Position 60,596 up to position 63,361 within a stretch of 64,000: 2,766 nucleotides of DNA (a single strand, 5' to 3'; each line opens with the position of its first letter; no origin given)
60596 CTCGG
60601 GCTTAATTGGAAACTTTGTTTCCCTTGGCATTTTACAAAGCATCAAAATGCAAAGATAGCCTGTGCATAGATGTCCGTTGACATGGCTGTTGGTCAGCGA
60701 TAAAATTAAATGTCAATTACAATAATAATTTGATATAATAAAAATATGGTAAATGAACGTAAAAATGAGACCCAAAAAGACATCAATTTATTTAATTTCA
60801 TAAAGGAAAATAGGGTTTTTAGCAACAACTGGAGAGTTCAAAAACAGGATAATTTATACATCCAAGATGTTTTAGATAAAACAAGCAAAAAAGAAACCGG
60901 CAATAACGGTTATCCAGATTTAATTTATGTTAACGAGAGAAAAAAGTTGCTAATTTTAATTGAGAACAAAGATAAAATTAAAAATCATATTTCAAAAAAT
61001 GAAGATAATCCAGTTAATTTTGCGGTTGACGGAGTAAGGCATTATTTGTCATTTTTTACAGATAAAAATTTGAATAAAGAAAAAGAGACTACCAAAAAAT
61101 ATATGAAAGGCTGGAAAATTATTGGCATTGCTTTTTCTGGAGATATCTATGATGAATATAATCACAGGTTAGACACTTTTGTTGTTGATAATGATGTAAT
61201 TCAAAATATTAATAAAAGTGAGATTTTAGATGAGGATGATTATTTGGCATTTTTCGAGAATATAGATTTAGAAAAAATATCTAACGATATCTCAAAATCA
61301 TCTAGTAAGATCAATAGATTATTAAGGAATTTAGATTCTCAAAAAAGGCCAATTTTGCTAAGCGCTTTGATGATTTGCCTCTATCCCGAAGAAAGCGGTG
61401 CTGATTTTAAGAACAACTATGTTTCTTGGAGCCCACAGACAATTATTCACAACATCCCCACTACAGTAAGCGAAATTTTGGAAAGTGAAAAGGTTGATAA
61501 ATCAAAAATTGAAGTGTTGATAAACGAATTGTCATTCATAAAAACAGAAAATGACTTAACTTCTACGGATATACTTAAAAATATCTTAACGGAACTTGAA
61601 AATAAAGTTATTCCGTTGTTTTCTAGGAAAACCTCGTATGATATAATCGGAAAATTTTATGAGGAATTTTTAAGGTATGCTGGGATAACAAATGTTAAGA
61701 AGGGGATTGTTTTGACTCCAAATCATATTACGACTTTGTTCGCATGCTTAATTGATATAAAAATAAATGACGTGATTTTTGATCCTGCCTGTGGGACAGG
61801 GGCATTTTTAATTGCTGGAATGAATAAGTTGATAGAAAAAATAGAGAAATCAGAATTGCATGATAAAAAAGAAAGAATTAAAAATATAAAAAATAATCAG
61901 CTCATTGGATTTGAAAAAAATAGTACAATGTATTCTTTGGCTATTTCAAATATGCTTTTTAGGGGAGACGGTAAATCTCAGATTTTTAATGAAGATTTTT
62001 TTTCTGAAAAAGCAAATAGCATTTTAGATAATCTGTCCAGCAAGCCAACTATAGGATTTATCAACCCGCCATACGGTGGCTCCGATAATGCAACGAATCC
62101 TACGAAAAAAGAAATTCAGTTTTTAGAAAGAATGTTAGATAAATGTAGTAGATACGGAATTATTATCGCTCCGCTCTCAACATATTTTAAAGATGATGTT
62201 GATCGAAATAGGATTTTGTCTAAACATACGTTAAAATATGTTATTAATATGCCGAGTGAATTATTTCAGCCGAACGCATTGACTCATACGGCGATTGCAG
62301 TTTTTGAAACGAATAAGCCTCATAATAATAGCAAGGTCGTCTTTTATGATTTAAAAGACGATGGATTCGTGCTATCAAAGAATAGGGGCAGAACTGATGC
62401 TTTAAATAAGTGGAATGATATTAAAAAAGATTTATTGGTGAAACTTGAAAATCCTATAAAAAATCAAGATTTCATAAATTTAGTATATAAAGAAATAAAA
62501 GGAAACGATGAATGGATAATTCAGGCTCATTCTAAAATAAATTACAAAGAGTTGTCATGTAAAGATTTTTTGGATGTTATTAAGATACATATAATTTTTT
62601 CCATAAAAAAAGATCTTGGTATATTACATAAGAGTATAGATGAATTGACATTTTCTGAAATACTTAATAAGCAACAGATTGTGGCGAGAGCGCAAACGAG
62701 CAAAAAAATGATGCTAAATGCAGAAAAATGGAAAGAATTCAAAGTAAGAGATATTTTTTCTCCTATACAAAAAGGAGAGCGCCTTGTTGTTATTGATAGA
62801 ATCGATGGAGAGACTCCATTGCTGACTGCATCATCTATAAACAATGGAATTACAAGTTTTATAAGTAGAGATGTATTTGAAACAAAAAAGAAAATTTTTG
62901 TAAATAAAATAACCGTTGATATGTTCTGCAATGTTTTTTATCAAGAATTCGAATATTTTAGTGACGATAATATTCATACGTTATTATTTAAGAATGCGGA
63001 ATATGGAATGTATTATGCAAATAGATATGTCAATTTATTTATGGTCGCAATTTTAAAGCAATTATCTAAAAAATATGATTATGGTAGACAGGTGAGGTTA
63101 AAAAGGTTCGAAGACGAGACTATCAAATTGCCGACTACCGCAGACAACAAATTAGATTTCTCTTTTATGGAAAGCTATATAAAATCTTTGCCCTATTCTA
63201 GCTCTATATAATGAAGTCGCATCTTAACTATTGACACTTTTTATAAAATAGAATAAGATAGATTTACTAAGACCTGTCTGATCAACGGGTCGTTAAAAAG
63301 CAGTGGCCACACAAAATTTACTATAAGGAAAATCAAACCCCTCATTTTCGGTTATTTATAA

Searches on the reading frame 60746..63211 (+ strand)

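Call 66: search_protein_families(library=pfam, proteins=[window:60746-63211:+], max_evalue=0.0001)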
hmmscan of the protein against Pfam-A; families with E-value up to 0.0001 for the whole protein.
window:60746-63211:+ (821 aa): 3 families
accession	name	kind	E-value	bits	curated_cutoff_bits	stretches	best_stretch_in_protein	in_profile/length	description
PF02384.22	N6_Mtase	-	6.7e-26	91.8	20.4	1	297-544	2-254/311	N-6 DNA Methylase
PF20473.4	MmeI_Mtase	-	4.2e-06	26.6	27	0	343-399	22-78/259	MmeI, DNA-methyltransferase domain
PF01170.24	UPF0020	-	7.8e-05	22.9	22.3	0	336-452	24-140/197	RMKL-like, methyltransferase domain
